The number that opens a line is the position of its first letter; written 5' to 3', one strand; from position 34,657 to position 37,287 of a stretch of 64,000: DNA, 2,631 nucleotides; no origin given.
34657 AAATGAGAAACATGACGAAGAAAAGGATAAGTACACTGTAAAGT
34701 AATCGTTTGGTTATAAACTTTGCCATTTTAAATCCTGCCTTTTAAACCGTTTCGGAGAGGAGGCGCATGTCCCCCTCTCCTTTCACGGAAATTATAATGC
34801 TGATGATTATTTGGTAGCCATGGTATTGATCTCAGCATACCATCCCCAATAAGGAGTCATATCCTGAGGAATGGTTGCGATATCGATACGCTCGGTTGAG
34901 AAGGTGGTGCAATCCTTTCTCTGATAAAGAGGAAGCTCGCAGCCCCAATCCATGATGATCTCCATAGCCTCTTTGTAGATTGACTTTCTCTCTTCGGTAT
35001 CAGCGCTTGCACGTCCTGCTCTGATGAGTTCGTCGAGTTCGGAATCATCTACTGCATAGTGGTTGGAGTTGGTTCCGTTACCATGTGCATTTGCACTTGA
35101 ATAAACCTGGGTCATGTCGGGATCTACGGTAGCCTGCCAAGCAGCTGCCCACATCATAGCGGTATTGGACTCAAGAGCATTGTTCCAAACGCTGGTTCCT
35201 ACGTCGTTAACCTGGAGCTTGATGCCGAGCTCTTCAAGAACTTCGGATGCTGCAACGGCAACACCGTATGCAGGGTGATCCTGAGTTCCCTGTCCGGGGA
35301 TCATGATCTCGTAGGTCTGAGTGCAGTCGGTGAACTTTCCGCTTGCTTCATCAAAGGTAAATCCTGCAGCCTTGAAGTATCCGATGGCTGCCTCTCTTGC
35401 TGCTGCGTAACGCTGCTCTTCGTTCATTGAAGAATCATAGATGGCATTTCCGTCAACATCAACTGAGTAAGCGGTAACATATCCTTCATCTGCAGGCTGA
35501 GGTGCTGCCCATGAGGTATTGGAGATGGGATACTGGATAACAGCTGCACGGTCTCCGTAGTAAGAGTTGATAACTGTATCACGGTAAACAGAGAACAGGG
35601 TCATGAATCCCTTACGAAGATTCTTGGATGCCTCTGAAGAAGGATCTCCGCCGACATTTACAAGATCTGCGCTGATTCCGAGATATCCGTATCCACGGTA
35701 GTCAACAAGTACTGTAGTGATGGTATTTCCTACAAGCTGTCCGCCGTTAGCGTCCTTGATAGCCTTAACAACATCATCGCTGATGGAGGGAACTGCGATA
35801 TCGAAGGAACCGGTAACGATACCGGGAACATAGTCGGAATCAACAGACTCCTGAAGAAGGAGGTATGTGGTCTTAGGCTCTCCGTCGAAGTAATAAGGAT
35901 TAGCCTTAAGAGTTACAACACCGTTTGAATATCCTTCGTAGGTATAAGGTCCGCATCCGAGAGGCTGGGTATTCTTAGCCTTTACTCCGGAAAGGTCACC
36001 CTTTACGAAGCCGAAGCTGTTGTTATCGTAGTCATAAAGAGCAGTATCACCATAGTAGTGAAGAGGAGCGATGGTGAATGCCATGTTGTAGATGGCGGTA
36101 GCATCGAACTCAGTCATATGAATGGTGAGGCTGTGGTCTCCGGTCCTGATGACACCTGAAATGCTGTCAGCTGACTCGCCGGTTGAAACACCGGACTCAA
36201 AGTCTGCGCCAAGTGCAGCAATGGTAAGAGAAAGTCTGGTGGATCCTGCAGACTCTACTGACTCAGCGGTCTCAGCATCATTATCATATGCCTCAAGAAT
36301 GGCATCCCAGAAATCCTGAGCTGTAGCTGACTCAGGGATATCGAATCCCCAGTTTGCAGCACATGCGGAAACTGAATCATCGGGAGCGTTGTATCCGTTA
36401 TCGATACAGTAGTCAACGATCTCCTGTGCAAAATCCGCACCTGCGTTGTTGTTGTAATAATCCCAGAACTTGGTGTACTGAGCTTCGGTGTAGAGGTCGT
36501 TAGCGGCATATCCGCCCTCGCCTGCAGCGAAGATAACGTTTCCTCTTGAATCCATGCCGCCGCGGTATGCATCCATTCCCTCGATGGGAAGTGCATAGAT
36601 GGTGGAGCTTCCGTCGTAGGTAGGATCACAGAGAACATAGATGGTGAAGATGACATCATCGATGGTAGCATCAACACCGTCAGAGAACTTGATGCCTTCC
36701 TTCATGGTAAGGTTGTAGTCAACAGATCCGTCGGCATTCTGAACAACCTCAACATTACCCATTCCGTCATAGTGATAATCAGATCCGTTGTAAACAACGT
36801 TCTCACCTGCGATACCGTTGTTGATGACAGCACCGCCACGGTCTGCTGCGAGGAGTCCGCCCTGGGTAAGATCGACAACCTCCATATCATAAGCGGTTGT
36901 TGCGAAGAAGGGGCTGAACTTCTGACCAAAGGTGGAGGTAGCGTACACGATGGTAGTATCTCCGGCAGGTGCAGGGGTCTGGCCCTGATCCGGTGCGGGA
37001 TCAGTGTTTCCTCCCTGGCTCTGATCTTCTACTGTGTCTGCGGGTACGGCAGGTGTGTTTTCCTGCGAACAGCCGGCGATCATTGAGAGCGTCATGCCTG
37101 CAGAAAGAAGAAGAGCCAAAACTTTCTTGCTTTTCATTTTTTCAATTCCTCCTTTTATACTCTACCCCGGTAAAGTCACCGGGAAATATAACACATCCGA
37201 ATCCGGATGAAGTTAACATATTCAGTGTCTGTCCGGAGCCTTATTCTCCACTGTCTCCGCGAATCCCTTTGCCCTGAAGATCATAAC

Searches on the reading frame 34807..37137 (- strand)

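Call 31: search_protein_families(library=ncbifam, proteins=[window:34807-37137:-], max_evalue=1e-10)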
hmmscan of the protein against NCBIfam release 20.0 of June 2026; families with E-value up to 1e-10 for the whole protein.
window:34807-37137:- (776 aa): 1 family
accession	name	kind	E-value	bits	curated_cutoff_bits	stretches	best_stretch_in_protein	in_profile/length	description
NF045467.1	Opp4A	equivalog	2.3e-32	112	650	1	322-748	149-536/556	oligopeptide ABC transporter substrate-binding protein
